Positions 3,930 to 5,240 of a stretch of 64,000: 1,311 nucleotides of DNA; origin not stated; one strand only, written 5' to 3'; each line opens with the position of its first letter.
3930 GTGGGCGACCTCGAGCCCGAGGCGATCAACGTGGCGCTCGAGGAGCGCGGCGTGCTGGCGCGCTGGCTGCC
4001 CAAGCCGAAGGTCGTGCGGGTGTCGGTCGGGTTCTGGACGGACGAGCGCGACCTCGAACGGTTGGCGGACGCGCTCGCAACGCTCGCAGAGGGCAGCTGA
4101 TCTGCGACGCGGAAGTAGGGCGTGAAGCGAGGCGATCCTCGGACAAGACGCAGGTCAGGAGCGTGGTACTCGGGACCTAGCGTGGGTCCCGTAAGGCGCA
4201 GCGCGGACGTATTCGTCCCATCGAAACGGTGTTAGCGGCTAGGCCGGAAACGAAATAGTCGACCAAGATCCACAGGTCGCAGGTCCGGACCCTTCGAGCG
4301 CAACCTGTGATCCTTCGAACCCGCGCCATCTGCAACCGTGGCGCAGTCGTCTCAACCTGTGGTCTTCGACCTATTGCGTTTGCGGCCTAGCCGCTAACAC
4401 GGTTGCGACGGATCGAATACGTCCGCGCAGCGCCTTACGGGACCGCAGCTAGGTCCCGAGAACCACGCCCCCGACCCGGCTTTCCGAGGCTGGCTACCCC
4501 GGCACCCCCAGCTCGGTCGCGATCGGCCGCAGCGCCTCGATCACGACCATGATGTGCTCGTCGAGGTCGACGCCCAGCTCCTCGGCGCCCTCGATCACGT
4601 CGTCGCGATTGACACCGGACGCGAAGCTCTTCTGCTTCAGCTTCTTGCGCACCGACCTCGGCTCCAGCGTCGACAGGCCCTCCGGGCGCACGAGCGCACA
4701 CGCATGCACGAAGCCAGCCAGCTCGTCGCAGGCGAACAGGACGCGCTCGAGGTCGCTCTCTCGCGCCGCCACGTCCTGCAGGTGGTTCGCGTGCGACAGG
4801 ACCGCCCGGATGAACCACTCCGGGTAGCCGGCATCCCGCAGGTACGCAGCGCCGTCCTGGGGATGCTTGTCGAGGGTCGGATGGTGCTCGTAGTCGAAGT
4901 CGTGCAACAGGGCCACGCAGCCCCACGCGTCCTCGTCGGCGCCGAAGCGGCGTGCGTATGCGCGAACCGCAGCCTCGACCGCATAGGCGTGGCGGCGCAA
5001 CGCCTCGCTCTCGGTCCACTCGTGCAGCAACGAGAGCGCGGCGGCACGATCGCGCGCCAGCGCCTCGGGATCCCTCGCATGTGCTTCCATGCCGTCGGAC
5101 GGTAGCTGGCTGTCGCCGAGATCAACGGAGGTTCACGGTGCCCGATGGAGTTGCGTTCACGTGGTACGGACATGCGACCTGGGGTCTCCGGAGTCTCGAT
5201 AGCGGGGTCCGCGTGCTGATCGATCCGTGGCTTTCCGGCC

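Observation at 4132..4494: Unrecognised ~365-bp long-hairpin (MITE-like) repeat family: three copies in 64 kb, with copy A between convergent genes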

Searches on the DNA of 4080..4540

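Call 9: search_rna_families(source=window, start=4080, end=4540, threshold=evalue, max_evalue=10)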
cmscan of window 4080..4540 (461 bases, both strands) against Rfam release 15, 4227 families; matches with E-value up to 10: 0.
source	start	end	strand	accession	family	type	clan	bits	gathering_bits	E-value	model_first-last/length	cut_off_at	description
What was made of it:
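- On Any Rfam RNA family: No hit at E <= 10 on copy A (call 9).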

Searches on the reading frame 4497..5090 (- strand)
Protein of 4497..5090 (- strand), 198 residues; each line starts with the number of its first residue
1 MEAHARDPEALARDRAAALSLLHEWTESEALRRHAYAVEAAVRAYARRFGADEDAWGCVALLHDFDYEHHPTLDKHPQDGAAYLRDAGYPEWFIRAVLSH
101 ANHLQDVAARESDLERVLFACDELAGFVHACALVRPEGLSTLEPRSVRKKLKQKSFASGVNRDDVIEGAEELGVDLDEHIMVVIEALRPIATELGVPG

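Call 17: find_encoding_contigs(protein=window:4497-5090:-, flank=10000, max_places=6)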
Protein window:4497-5090:- (198 aa): 1 contig read that carries it; 1 place shown.
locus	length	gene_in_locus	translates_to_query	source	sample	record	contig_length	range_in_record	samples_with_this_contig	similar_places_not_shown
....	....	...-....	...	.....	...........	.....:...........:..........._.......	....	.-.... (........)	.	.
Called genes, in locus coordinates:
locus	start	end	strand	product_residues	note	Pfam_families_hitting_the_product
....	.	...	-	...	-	?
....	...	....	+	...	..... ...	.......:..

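Call 49: find_homologous_proteins(query=window:4497-5090:-, max_evalue=1e-20)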
Query window:4497-5090:- (198 aa): 7999 proteins with E <= 1e-20 among 8000 candidates; the best 120 are listed.
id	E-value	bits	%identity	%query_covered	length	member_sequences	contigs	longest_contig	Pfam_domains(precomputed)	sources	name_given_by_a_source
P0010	6.7e-119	413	95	100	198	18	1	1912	PF01966.29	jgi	jgi:putative nucleotidyltransferase with HDIG domain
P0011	8.8e-112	389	89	100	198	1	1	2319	PF01966.29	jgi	jgi:putative nucleotidyltransferase with HDIG domain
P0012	2.3e-111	388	89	100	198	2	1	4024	PF01966.29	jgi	jgi:putative nucleotidyltransferase with HDIG domain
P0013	4.2e-111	387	88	99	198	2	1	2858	PF01966.29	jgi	jgi:putative nucleotidyltransferase with HDIG domain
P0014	8.5e-111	386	88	100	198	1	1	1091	PF01966.29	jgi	jgi:putative nucleotidyltransferase with HDIG domain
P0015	2.7e-110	385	88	100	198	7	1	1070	PF01966.29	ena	-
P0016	3.1e-110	384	87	100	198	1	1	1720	PF01966.29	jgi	jgi:putative nucleotidyltransferase with HDIG domain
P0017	7.7e-110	383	88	100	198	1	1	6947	PF01966.29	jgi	jgi:putative nucleotidyltransferase with HDIG domain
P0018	1.2e-109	382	87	100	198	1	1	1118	PF01966.29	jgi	jgi:putative nucleotidyltransferase with HDIG domain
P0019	7.1e-109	380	88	100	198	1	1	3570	PF01966.29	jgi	jgi:putative nucleotidyltransferase with HDIG domain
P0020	9.0e-109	380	87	100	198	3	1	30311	-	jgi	jgi:putative nucleotidyltransferase with HDIG domain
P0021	1.7e-108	379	86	100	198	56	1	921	PF01966.29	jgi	jgi:putative nucleotidyltransferase with HDIG domain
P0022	5.6e-108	377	86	100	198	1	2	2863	PF01966.29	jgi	jgi:putative nucleotidyltransferase with HDIG domain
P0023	7.2e-108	377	66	92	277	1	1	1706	PF01966.29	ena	-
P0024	1.2e-107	376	86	99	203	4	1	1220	PF01966.29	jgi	jgi:putative nucleotidyltransferase with HDIG domain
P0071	5.8e-89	315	88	81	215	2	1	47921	-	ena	-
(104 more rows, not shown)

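Call 51: find_encoding_contigs(protein=P0020, flank=6000, max_places=3)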
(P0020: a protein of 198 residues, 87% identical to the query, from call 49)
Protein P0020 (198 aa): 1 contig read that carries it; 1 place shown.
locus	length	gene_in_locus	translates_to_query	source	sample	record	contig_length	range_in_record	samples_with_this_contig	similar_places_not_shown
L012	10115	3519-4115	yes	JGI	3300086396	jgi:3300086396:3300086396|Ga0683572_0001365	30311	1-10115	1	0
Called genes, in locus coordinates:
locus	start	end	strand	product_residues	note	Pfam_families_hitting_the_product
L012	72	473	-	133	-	PF01042:Ribonuc_L-PSP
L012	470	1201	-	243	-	PF00977:His_biosynth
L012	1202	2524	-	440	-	PF00275:EPSP_synthase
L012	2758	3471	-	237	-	PF00753:Lactamase_B, PF13483:Lactamase_B_3, PF12706:Lactamase_B_2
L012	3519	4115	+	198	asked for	-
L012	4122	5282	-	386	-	PF00266:Aminotran_5, PF01053:Cys_Met_Meta_PP (weak), PF01041:DegT_DnrJ_EryC1 (weak)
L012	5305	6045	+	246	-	PF09335:VTT_dom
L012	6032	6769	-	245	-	PF04029:2-ph_phosp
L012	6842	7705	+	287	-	PF08668:HDOD, PF01966:HD (weak)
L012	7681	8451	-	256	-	PF13489:Methyltransf_23 (weak), PF01209:Ubie_methyltran (weak), PF08241:Methyltransf_11, PF08242:Methyltransf_12, PF13649:Methyltransf_25, PF13847:Methyltransf_31 (weak)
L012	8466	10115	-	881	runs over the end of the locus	PF01326:PPDK_N, PF00391:PEP-utilizers, PF02896:PEP-utilizers_C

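Call 52: find_encoding_contigs(protein=P0071, flank=10000, max_places=3)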
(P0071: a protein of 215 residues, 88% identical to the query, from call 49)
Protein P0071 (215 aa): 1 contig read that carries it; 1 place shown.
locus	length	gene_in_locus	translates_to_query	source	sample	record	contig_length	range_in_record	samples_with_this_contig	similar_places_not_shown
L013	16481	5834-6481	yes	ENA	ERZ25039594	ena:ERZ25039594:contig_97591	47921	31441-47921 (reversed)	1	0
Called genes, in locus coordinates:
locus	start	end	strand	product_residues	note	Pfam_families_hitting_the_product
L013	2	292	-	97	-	?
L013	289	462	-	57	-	PF00120:Gln-synt_C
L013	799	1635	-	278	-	PF00120:Gln-synt_C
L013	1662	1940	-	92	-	PF04472:SepF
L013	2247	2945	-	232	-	PF01168:Ala_racemase_N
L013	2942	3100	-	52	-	PF02578:Cu-oxidase_4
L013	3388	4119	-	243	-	PF02163:Peptidase_M50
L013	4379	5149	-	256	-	PF00275:EPSP_synthase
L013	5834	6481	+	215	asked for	-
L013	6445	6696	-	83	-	PF02547:Queuosine_synth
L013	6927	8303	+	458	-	PF04542:Sigma70_r2, PF08281:Sigma70_r4_2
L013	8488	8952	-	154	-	PF17864:AAA_lid_4, PF05491:WHD_RuvB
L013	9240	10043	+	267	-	-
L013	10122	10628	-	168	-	PF02075:RuvC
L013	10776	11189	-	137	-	-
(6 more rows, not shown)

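Call 55: find_encoding_contigs(protein=P0012, flank=4000, max_places=3)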
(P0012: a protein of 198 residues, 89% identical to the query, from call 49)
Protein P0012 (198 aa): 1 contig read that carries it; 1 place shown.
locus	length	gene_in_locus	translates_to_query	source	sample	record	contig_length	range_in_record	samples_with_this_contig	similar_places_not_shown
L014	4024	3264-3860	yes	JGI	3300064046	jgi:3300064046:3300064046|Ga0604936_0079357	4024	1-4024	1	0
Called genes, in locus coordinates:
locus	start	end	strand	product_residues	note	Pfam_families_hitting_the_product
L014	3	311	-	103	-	?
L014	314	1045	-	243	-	PF00977:His_biosynth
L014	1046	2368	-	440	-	PF00275:EPSP_synthase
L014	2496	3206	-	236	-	PF00753:Lactamase_B, PF13483:Lactamase_B_3, PF12706:Lactamase_B_2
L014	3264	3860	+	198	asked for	PF01966:HD (weak)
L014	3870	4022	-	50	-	?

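Call 56: find_encoding_contigs(protein=P0010, flank=4000, max_places=4)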
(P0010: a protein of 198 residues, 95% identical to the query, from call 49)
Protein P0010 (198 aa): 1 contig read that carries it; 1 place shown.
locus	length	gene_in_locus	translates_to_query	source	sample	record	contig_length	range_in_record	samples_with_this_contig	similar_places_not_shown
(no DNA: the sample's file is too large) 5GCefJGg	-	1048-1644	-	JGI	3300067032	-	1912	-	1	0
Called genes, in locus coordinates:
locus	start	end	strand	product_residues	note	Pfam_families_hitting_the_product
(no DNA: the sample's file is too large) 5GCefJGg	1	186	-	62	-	?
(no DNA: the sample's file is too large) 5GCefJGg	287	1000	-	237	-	PF13483:Lactamase_B_3, PF00753:Lactamase_B, PF12706:Lactamase_B_2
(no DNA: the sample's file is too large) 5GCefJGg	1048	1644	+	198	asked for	PF01966:HD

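Call 62: list_cluster_members(proteins=[P0002, P0006, P0009, window:4497-5090:-])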
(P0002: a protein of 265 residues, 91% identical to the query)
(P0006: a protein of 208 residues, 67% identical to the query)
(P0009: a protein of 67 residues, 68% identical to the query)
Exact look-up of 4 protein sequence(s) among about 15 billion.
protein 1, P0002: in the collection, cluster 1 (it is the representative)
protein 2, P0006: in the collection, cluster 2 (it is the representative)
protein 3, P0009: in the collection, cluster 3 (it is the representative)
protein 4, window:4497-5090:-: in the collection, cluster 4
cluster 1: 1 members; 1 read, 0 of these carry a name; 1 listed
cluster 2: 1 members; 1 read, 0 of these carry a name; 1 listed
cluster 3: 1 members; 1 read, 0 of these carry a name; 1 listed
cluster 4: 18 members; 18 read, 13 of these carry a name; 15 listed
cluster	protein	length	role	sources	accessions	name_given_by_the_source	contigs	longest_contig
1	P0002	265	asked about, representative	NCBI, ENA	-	-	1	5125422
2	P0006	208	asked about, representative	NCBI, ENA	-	-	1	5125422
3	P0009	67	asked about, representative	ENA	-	-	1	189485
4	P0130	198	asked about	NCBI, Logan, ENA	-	-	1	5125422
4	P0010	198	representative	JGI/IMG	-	putative nucleotidyltransferase with HDIG domain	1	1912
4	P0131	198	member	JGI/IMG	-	putative nucleotidyltransferase with HDIG domain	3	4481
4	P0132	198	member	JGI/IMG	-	putative nucleotidyltransferase with HDIG domain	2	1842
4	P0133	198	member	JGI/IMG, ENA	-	putative nucleotidyltransferase with HDIG domain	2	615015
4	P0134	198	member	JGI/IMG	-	putative nucleotidyltransferase with HDIG domain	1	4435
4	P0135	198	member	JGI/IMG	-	putative nucleotidyltransferase with HDIG domain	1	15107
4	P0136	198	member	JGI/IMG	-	putative nucleotidyltransferase with HDIG domain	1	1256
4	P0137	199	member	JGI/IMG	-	putative nucleotidyltransferase with HDIG domain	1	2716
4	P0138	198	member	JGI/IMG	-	putative nucleotidyltransferase with HDIG domain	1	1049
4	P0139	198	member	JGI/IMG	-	putative nucleotidyltransferase with HDIG domain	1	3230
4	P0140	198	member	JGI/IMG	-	putative nucleotidyltransferase with HDIG domain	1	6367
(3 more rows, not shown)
